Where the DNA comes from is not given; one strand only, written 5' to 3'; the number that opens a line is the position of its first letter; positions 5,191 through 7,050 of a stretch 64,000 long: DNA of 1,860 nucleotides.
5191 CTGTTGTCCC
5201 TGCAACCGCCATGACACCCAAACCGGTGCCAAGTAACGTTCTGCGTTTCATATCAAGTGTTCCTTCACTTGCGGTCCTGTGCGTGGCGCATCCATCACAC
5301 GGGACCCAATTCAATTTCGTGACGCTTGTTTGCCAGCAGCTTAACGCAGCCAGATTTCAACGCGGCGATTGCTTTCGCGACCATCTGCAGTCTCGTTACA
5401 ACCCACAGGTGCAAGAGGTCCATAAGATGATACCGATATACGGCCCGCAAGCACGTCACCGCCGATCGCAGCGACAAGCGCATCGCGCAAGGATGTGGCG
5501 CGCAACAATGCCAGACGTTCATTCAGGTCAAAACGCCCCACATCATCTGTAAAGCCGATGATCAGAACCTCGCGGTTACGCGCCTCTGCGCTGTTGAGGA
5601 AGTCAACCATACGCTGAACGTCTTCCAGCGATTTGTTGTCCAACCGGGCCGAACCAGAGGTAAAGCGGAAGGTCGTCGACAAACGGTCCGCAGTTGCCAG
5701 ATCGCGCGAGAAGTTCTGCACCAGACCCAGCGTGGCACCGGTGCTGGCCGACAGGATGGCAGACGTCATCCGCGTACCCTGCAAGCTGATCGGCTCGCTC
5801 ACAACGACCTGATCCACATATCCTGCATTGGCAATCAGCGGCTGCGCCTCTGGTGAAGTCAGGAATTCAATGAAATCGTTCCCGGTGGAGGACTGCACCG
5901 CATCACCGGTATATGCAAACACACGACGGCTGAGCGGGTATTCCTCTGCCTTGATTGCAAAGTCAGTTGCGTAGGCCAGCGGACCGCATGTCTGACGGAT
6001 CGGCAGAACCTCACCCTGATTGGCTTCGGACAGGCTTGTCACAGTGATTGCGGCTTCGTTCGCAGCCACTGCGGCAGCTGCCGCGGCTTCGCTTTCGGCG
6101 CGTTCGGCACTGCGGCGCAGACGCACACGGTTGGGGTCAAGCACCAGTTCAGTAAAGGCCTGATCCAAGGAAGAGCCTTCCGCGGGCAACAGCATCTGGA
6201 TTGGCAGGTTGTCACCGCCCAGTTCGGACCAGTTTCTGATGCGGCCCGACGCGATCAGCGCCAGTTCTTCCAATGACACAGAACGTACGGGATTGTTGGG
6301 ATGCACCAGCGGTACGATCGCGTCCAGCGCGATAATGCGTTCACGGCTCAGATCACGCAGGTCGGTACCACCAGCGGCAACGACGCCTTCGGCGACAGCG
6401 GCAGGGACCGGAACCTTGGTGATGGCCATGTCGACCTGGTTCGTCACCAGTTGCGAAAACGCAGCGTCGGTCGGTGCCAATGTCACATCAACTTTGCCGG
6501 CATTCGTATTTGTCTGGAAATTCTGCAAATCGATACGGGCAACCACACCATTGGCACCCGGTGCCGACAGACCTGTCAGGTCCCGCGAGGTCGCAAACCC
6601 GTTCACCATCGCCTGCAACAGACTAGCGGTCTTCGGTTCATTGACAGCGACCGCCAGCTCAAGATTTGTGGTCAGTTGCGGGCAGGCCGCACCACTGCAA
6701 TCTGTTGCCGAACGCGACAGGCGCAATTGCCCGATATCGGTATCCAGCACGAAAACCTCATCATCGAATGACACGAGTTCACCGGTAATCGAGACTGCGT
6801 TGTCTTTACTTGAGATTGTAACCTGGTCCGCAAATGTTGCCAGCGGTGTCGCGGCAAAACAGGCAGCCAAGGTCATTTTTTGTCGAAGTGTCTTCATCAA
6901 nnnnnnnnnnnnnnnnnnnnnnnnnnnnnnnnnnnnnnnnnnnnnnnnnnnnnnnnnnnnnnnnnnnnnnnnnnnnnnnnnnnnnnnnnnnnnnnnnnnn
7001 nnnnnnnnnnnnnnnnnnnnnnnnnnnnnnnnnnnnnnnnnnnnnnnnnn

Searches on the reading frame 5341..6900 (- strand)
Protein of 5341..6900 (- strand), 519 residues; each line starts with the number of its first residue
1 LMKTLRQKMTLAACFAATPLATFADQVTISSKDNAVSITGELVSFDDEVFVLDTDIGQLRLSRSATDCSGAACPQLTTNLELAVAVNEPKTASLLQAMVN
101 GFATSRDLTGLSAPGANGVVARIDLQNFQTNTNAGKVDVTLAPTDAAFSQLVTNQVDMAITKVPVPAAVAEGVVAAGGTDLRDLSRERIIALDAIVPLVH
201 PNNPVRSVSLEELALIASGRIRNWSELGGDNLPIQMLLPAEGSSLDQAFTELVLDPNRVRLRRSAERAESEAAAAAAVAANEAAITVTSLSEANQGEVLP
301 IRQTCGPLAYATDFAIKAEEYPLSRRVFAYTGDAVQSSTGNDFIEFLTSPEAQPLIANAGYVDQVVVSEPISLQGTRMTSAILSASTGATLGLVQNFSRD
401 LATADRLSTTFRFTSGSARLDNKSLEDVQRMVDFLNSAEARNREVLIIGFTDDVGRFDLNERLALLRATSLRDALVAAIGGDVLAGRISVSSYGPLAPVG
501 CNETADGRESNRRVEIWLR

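Call 86: search_protein_families(library=pfam, proteins=[window:5341-6900:-], max_evalue=0.00001)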
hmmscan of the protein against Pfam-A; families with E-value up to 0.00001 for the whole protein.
window:5341-6900:- (519 aa): 3 families
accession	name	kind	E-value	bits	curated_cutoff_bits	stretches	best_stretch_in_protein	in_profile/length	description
PF12849.12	PBP_like_2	-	1.1e-21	78.3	27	1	126-351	29-267/267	PBP superfamily domain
PF00691.25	OmpA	-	5.1e-13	49.6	27.2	1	413-512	2-98/98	OmpA family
PF13531.11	SBP_bac_11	-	2.5e-11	44.2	25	1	111-361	4-226/227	Bacterial extracellular solute-binding protein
